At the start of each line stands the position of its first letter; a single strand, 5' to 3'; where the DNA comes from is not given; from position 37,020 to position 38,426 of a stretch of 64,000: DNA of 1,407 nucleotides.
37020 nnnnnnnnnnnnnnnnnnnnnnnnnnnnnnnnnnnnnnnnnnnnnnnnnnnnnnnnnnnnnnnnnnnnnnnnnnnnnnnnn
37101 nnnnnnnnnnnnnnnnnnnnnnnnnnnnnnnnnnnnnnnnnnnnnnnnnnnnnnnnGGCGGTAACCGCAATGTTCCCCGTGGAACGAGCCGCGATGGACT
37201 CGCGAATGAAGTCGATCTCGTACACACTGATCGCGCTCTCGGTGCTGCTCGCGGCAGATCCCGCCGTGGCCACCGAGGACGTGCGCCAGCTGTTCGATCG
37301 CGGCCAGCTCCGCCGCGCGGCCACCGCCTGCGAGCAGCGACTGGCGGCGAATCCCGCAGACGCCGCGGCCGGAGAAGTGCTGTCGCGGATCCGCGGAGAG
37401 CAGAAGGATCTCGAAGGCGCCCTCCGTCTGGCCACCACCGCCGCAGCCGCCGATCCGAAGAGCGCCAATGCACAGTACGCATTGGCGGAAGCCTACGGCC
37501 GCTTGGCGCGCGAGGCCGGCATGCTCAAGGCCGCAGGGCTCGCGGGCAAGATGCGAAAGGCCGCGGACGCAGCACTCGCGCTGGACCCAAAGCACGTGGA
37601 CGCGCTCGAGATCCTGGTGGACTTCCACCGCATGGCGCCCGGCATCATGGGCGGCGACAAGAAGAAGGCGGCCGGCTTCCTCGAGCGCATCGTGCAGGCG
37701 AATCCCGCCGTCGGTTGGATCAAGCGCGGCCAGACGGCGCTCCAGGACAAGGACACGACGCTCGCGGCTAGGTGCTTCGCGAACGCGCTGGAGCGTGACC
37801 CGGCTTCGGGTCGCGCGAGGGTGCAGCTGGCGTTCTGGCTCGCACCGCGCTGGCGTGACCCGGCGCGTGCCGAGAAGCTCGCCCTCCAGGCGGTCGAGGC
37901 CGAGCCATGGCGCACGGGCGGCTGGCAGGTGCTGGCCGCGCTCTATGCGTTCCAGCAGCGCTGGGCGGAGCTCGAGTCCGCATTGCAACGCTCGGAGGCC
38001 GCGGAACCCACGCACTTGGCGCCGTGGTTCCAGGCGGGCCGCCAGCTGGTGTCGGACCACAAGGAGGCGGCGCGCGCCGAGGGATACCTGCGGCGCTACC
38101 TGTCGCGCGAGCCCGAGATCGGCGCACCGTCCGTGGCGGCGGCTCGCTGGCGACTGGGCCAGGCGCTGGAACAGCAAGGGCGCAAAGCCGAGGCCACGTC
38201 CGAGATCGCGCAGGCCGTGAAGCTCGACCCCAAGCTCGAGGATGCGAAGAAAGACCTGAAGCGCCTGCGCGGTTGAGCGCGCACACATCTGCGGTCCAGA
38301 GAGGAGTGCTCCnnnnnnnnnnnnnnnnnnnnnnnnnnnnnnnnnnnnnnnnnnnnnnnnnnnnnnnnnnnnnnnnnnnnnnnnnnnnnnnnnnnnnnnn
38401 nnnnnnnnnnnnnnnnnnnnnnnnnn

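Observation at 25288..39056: About 14 kb MacAB-like operon with four tandem ADOP duplicated-FtsX permease paralogs, two ATPases and a secreted TPR protein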

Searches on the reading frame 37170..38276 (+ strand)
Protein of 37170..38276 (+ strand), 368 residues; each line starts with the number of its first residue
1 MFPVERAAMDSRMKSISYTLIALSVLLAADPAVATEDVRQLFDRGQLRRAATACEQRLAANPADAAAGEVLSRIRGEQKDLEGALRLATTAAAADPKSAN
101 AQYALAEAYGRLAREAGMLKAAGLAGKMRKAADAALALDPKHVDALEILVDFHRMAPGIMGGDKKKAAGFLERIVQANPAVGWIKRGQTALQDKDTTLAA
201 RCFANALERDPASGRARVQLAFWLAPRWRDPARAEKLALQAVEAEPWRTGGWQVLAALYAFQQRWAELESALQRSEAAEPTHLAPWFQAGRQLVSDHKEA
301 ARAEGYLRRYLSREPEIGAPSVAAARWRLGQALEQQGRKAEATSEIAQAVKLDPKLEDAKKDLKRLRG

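Call 5: search_protein_families(library=pfam, proteins=[window:37170-38276:+])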
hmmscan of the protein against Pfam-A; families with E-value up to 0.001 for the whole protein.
window:37170-38276:+ (368 aa): 7 families
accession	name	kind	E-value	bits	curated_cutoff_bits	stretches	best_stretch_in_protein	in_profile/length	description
PF13428.12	TPR_14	-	8.1e-15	54.3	23.5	0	324-361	2-39/44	Tetratricopeptide repeat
PF13432.12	TPR_16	-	1.7e-11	44.8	32.7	1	300-355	13-63/65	Tetratricopeptide repeat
PF14559.12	TPR_19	-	9.7e-09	35.9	25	0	77-109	3-35/68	Tetratricopeptide repeat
PF07719.23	TPR_2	-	7.2e-07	29.3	27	1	323-355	1-33/34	Tetratricopeptide repeat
PF13181.12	TPR_8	-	4.1e-06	27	25.7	0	324-355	2-33/34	Tetratricopeptide repeat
PF13431.12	TPR_17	-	1.1e-05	25.8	24.4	0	88-114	2-28/34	Tetratricopeptide repeat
PF23914.1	TPR_CcmH_CycH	-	1.5e-05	25.3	42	0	43-130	28-115/158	Cytochrome c-type biogenesis protein H TPR domain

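Call 6: search_protein_families(library=ncbifam, proteins=[window:37170-38276:+])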
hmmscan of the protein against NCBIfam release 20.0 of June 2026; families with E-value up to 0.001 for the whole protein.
window:37170-38276:+ (368 aa): 5 families
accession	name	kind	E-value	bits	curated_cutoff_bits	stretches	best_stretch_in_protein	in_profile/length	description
TIGR02917.1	PEP_TPR_lipo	equivalog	7.8e-14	50.5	312.2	1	176-312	461-595/899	XrtA/PEP-CTERM system TPR-repeat protein PrsT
NF040959.1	MamA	equivalog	1.3e-08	34.5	200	0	43-114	83-154/204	magnetosome protein MamA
NF033920.0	C39_PA2778_fam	equivalog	3.9e-05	23.2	150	0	256-354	161-255/255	PA2778 family cysteine peptidase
NF008757.0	PRK11788.1-5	equivalog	8.1e-05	21.9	363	0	187-318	187-316/388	lipopolysaccharide assembly protein LapB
NF047507.1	TPR_BatC_Lepto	exception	0.00043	19.8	175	0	323-367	96-140/214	TPR repeat-containing protein BatC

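Call 13: find_homologous_proteins(query=window:37170-38276:+, max_evalue=0.00001)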
Query window:37170-38276:+ (368 aa): 225 proteins with E <= 0.00001 among 8000 candidates; the best 120 are listed.
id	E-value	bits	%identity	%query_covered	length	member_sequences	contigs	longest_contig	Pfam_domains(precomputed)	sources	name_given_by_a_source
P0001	8.5e-229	776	100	100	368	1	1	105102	PF14559.13,PF13431.13,PF23914.2,PF13432.13,PF13428.13,PF13181.13,PF07719.24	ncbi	-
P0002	1.4e-194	664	88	97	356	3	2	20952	PF14559.13,PF13431.13,PF23914.2,PF13432.13,PF13428.13,PF07719.24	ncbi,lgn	-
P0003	2.0e-150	519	72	97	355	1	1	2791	PF14559.13,PF13414.13,PF21033.5,PF13432.13,PF13428.13,PF13181.13,PF07719.24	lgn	-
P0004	3.6e-150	518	73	93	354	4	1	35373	PF14559.13,PF13431.13,PF13371.13,PF13432.13,PF13428.13,PF13181.13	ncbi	-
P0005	2.0e-148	512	71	95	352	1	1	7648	PF14559.13,PF13431.13,PF13424.13,PF13432.13,PF13428.13,PF13181.13,PF07719.24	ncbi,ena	-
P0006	4.0e-146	505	71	90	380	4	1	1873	PF14559.13,PF23914.2,PF13432.13,PF13428.13,PF13181.13,PF07719.24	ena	-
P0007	5.8e-145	501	69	96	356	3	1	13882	PF13428.13,PF13181.13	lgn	-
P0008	2.6e-144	499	70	95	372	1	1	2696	PF14559.13,PF13414.13,PF13432.13,PF13428.13,PF07719.24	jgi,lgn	jgi:tetratricopeptide (TPR) repeat protein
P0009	8.7e-144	497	69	91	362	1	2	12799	PF14559.13,PF23914.2,PF13428.13,PF13181.13,PF07719.24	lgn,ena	-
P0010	1.0e-143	497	71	91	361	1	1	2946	PF14559.13,PF13428.13,PF13181.13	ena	-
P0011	2.1e-143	496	66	97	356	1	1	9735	PF14559.13,PF23914.2,PF13414.13,PF21033.5,PF13432.13,PF13428.13,PF13181.13,PF07719.24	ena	-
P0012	7.7e-143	494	71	90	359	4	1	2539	PF14559.13,PF13431.13,PF23914.2,PF13414.13,PF00515.35,PF13432.13,PF13428.13,PF13181.13,PF07719.24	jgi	jgi:tetratricopeptide (TPR) repeat protein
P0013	8.5e-143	494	70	90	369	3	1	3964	PF14559.13,PF13431.13,PF23914.2,PF13414.13,PF21033.5,PF13432.13,PF13428.13,PF07719.24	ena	-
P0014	1.6e-142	493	67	97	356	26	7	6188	PF14559.13,PF13414.13,PF13432.13,PF13428.13,PF13181.13,PF07719.24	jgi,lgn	jgi:tetratricopeptide (TPR) repeat protein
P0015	5.0e-141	488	64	97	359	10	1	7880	PF14559.13,PF13431.13,PF13414.13,PF21033.5,PF13432.13,PF13428.13,PF13181.13,PF07719.24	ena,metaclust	metaclust:\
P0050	5.0e-133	462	65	90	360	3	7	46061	PF14559.13,PF13176.13,PF13432.13,PF13428.13,PF13181.13,PF07719.24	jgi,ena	jgi:tetratricopeptide (TPR) repeat protein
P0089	1.5e-93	332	52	89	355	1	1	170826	PF14559.13,PF13431.13,PF00515.35,PF13424.13,PF13432.13,PF13428.13,PF13181.13,PF07719.24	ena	-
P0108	2.1e-86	308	49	95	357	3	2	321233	PF14559.13,PF21033.5,PF13432.13,PF13428.13,PF13181.13,PF07719.24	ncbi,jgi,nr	ncbi:MAG TPA: tetratricopeptide repeat protein [Candidatus Saccharimonadaceae bacterium]|jgi:tetratr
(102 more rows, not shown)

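Call 14: find_encoding_contigs(protein=P0001, flank=10000, max_places=3)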
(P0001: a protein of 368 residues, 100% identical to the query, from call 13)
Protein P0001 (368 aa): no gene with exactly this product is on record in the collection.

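Call 15: find_encoding_contigs(protein=P0108, flank=10000, max_places=3)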
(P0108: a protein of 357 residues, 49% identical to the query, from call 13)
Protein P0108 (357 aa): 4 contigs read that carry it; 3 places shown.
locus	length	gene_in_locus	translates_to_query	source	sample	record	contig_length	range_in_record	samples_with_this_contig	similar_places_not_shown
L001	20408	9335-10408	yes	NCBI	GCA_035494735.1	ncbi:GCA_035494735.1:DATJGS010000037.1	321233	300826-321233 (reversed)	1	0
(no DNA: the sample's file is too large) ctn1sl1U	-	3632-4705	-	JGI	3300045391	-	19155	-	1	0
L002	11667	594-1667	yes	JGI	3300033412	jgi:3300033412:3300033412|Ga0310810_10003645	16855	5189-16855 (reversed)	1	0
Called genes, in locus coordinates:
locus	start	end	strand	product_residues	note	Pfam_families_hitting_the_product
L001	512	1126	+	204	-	PF00730:HhH-GPD, PF00633:HHH (weak)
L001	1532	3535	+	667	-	PF07719:TPR_2 (faint)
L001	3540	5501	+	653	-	PF07719:TPR_2 (faint)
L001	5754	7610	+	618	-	PF13428:TPR_14 (faint)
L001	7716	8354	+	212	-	-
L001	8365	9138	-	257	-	-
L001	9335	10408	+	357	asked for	PF13428:TPR_14 (faint), PF14559:TPR_19 (faint), PF13181:TPR_8 (faint), PF21033:RMD1-3, PF13432:TPR_16 (weak), PF07719:TPR_2 (weak)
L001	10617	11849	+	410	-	PF00149:Metallophos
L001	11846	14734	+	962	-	PF02463:SMC_N (faint), PF13476:AAA_23, PF13514:AAA_27 (weak)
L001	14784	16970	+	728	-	PF02225:PA, PF04389:Peptidase_M28, PF04253:TFR_dimer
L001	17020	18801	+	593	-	-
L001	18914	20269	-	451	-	PF10092:DUF2330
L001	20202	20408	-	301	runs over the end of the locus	PF03116:NQR2_RnfD_RnfE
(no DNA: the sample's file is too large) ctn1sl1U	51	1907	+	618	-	PF13428:TPR_14 (faint)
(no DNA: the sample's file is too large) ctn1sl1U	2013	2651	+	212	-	-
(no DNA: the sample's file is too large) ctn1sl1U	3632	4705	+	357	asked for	PF13428:TPR_14 (faint), PF14559:TPR_19 (faint), PF13181:TPR_8 (faint), PF21033:RMD1-3, PF13432:TPR_16 (weak), PF07719:TPR_2 (weak)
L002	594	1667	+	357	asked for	PF13428:TPR_14 (faint), PF14559:TPR_19 (faint), PF13181:TPR_8 (faint), PF21033:RMD1-3, PF13432:TPR_16 (weak), PF07719:TPR_2 (weak)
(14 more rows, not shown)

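Call 16: find_encoding_contigs(protein=P0089, flank=10000, max_places=3)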
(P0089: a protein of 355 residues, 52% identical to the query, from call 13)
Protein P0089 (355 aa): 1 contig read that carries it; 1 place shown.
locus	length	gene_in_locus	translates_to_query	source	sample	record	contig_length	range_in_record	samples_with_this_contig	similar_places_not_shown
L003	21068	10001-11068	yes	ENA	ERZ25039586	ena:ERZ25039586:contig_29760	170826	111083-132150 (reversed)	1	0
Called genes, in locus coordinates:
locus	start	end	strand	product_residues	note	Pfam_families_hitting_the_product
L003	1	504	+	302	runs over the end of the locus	-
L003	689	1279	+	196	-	-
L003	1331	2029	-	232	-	PF14329:DUF4386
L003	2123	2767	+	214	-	-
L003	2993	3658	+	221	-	-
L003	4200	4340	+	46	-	-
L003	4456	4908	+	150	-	-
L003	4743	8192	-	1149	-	PF00082:Peptidase_S8, PF00932:LTD (weak)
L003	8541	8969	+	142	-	PF03350:UPF0114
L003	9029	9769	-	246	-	PF07228:SpoIIE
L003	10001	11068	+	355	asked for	PF13181:TPR_8 (faint), PF13424:TPR_12 (faint), PF13428:TPR_14 (faint), PF14559:TPR_19 (faint), PF13431:TPR_17 (faint), PF00515:TPR_1 (faint), PF13432:TPR_16, PF07719:TPR_2 (weak)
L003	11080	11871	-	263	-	PF00072:Response_reg, PF04397:LytTR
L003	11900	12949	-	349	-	PF06580:His_kinase, PF02518:HATPase_c (weak)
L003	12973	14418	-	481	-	PF11918:Peptidase_S41_N (weak), PF03572:Peptidase_S41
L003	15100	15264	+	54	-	-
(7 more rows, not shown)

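Call 17: find_encoding_contigs(protein=P0002, flank=10000, max_places=2)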
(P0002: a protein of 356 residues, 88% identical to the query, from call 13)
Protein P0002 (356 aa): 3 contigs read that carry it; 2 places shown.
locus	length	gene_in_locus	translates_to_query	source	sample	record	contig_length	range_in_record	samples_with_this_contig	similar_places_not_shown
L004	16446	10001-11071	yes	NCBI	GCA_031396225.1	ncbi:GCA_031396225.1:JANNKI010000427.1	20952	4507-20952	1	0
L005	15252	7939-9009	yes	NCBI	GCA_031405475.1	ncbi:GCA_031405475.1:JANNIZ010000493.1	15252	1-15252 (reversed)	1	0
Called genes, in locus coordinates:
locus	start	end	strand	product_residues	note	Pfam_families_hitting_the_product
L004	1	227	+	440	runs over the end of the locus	-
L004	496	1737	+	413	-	PF25919:BSH_CusB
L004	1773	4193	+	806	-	PF12704:MacB_PCD, PF02687:FtsX, PF12704:MacB_PCD, PF02687:FtsX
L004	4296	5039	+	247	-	PF02463:SMC_N (faint), PF00005:ABC_tran, PF13304:AAA_21 (faint)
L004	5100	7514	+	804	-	PF12704:MacB_PCD, PF02687:FtsX, PF12704:MacB_PCD, PF02687:FtsX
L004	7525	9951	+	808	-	PF12704:MacB_PCD, PF02687:FtsX, PF12704:MacB_PCD (weak), PF02687:FtsX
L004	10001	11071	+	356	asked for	PF23914:TPR_CcmH_CycH (faint), PF07719:TPR_2 (faint), PF13428:TPR_14 (faint), PF14559:TPR_19 (faint), PF13431:TPR_17 (faint), PF13432:TPR_16 (weak)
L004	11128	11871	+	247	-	PF00005:ABC_tran, PF13304:AAA_21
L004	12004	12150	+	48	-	-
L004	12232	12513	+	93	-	PF04945:YHS (faint)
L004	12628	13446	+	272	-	PF02353:CMAS (weak), PF13489:Methyltransf_23, PF01209:Ubie_methyltran, PF08241:Methyltransf_11, PF08242:Methyltransf_12, PF13649:Methyltransf_25, PF13847:Methyltransf_31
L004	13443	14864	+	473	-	PF00072:Response_reg, PF00158:Sigma54_activat, PF14532:Sigma54_activ_2, PF25601:AAA_lid_14, PF02954:HTH_8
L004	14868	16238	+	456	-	PF02518:HATPase_c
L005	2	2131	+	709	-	?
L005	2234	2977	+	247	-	PF02463:SMC_N (faint), PF13191:AAA_16 (faint), PF00005:ABC_tran, PF13304:AAA_21 (faint)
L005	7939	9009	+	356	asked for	PF23914:TPR_CcmH_CycH (faint), PF07719:TPR_2 (faint), PF13428:TPR_14 (faint), PF14559:TPR_19 (faint), PF13431:TPR_17 (faint), PF13432:TPR_16 (weak)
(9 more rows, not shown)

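Call 18: find_encoding_contigs(protein=P0004, flank=10000, max_places=2)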
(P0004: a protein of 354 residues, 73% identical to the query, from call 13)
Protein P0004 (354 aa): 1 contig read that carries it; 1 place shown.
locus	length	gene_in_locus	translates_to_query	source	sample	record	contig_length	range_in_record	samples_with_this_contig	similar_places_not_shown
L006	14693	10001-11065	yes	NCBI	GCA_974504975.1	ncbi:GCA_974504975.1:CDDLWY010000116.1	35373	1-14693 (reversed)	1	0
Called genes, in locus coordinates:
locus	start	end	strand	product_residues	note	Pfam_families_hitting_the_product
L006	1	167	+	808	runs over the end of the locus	PF12704:MacB_PCD, PF02687:FtsX, PF12704:MacB_PCD (weak), PF02687:FtsX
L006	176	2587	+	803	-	PF12704:MacB_PCD, PF02687:FtsX, PF12704:MacB_PCD, PF02687:FtsX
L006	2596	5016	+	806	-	PF12704:MacB_PCD, PF02687:FtsX, PF12704:MacB_PCD, PF02687:FtsX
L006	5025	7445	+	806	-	PF12704:MacB_PCD, PF02687:FtsX, PF12704:MacB_PCD, PF02687:FtsX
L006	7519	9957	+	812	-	PF12704:MacB_PCD, PF02687:FtsX, PF12704:MacB_PCD, PF02687:FtsX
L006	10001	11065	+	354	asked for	PF13371:TPR_9 (faint), PF13428:TPR_14 (faint), PF13431:TPR_17 (faint), PF14559:TPR_19 (faint), PF13181:TPR_8 (faint), PF13432:TPR_16 (weak)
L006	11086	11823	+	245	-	PF00005:ABC_tran, PF13304:AAA_21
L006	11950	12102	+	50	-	-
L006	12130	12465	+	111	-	PF04945:YHS (faint)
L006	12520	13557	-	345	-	PF13489:Methyltransf_23, PF13649:Methyltransf_25, PF13847:Methyltransf_31, PF08241:Methyltransf_11, PF08242:Methyltransf_12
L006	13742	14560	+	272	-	PF13489:Methyltransf_23, PF08241:Methyltransf_11, PF08242:Methyltransf_12, PF13649:Methyltransf_25, PF13847:Methyltransf_31, PF00107:ADH_zinc_N (faint)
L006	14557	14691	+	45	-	?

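Call 19: find_encoding_contigs(protein=P0050, flank=10000, max_places=2)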
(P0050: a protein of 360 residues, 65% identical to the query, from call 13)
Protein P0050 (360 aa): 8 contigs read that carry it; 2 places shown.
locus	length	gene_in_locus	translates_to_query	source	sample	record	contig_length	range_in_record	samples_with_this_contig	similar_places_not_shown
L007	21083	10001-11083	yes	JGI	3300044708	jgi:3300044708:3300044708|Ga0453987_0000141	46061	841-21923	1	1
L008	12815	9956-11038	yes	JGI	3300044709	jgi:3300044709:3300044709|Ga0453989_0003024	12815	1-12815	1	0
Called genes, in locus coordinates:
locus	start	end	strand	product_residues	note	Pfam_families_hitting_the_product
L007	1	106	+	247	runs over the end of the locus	PF13191:AAA_16 (faint), PF00005:ABC_tran, PF02463:SMC_N (faint), PF13304:AAA_21 (faint)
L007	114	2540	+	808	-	PF12704:MacB_PCD, PF02687:FtsX, PF12704:MacB_PCD, PF02687:FtsX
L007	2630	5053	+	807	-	PF12704:MacB_PCD, PF02687:FtsX, PF12704:MacB_PCD, PF02687:FtsX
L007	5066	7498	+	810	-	PF12704:MacB_PCD, PF02687:FtsX, PF12704:MacB_PCD, PF02687:FtsX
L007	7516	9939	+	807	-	PF12704:MacB_PCD, PF02687:FtsX, PF12704:MacB_PCD, PF02687:FtsX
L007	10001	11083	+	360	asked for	PF13428:TPR_14 (faint), PF13432:TPR_16 (faint), PF07719:TPR_2 (faint), PF13176:TPR_7 (faint), PF13181:TPR_8 (faint), PF14559:TPR_19 (faint)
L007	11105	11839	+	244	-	PF00005:ABC_tran, PF13304:AAA_21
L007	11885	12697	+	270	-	PF01694:Rhomboid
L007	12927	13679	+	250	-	-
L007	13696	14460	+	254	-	-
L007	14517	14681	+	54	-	-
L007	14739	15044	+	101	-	PF04945:YHS (faint)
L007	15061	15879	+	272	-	PF02353:CMAS (weak), PF13489:Methyltransf_23, PF01209:Ubie_methyltran, PF08241:Methyltransf_11, PF08242:Methyltransf_12, PF13649:Methyltransf_25, PF13847:Methyltransf_31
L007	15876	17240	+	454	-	PF00072:Response_reg, PF00158:Sigma54_activat, PF14532:Sigma54_activ_2, PF25601:AAA_lid_14, PF02954:HTH_8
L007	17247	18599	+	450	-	PF02518:HATPase_c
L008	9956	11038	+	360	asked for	PF13428:TPR_14 (faint), PF13432:TPR_16 (faint), PF07719:TPR_2 (faint), PF13176:TPR_7 (faint), PF13181:TPR_8 (faint), PF14559:TPR_19 (faint)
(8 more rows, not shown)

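Call 24: find_related_loci(query=A1, collection=genome_contigs, flank=10000)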
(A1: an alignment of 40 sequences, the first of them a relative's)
Query A1 (368 aa) in genome_contigs; peptide patterns used: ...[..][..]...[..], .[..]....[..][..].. (x = any residue, [..] = any of these).
286 stretches matched a pattern; 176 encode a relative of the query (tblastn E <= 1e-3); the best 80 are kept; 80 distinct loci.
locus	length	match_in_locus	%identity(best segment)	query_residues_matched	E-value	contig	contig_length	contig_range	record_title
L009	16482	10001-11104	86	1-368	2e-180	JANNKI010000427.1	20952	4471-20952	MAG: bacterium isolate SOY_4_C_metabat_154 SOY_4_C_k141_3220690, whole genome shotgun sequence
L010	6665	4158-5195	71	18-368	1e-149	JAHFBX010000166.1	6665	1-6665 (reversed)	MAG: Candidatus Eisenbacteria bacterium isolate nzgw208 NODE_7146_length_6666_cov_2.680978, whole genome shotgun sequenc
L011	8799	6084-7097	66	31-368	1e-142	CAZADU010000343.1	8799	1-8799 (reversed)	MAG TPA_asm: uncultured bacterium isolate binchicken_co165_69 genome assembly, contig: k141_2555954, whole genome shotgu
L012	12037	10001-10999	71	36-368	9e-141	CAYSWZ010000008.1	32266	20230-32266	MAG TPA_asm: uncultured bacterium isolate binchicken_co279_112 genome assembly, contig: k141_2963370, whole genome shotg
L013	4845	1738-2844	66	2-368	9e-139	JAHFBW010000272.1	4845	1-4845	MAG: Candidatus Eisenbacteria bacterium isolate nzgw207 NODE_25104_length_4846_cov_3.475132, whole genome shotgun sequen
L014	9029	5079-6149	64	13-368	3e-134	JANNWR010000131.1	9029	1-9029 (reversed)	MAG: bacterium isolate VAR_34_metabat_33 VAR_34_k141_361628, whole genome shotgun sequence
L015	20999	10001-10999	65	36-368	4e-132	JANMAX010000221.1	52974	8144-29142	MAG: bacterium isolate OTE_1_metabat_47 OTE_1_k141_5117668, whole genome shotgun sequence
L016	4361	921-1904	69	37-364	3e-131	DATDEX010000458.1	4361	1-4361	MAG TPA_asm: Candidatus Eisenbacteria bacterium isolate SMAG_U211 k141_715495, whole genome shotgun sequence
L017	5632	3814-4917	62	2-368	5e-129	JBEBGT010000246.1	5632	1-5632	MAG: Candidatus Eisenbacteria bacterium isolate ATF_3 NODE_9937_length_5632_cov_3.138804, whole genome shotgun sequence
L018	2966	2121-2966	60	3-281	3e-104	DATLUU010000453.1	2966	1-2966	MAG TPA_asm: Verrucomicrobiia bacterium isolate SMAG_U13174 k141_33435, whole genome shotgun sequence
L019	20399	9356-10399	49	19-366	2e-86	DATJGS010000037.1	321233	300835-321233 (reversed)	MAG TPA_asm: Candidatus Saccharimonadaceae bacterium isolate SMAG_U15492 k141_8075531, whole genome shotgun sequence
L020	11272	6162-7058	56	70-368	5e-82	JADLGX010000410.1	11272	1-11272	MAG: Candidatus Eisenbacteria bacterium isolate SJ457 c_000000825458, whole genome shotgun sequence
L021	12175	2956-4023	41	17-367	3e-75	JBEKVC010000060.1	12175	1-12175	MAG: Terriglobia bacterium isolate SPRUCE 596 SPRUCE_596_60, whole genome shotgun sequence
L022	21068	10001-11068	41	17-367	3e-75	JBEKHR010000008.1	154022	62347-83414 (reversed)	MAG: Terriglobia bacterium isolate SPRUCE 281 SPRUCE_281_8, whole genome shotgun sequence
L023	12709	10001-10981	43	41-367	4e-75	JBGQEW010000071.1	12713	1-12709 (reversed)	MAG: Terriglobia bacterium isolate OBJ2_061818_090_68 k141_527774_length_12713_cov_13.9744, whole genome shotgun sequenc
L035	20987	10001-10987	42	41-367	2e-65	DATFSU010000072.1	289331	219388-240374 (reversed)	MAG TPA_asm: Candidatus Angelobacter sp. isolate SMAG_U9392 k141_5944158, whole genome shotgun sequence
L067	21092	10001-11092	36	1-367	2e-51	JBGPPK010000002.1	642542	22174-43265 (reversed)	MAG: Terriglobia bacterium isolate OBJ2_061818_050_16 k141_2441906_length_642542_cov_35.8653, whole genome shotgun seque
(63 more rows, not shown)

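Call 46: predict_structure(alignment_id=A1)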
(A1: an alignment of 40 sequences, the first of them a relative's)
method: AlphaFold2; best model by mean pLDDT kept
length: 368 residues; sequences in the alignment: 40
mean_pLDDT: 93.4   pTM: 0.85
mean pLDDT of the five models: 93.4, 92.5, 92.1, 91.9, 91.9
residues with pLDDT >= 90: 326; 70-90: 9; 50-70: 25; < 50: 8
segments of 3 or more residues with pLDDT < 50: 29-34
pLDDT, mean of each block of 10 residues (from residue 1): 51 63 60 69 96 97 98 98 98 98 98 91 95 99 98 93 97 98 98 97 98 98 97 99 97 98 98 97 97 98 99 96 98 99 99 98 97
secondary structure, 60 per line:
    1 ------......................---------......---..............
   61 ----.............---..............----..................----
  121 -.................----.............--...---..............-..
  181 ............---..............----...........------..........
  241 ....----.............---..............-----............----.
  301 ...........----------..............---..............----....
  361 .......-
elements in order: H7-28 H38-43 H47-60 H65-77 H81-94 H99-116 H122-138 H143-155 H164-177 H179-192 H196-209 H214-224 H231-244 H249-261 H265-278 H284-295 H300-311 H322-335 H339-352 H357-367
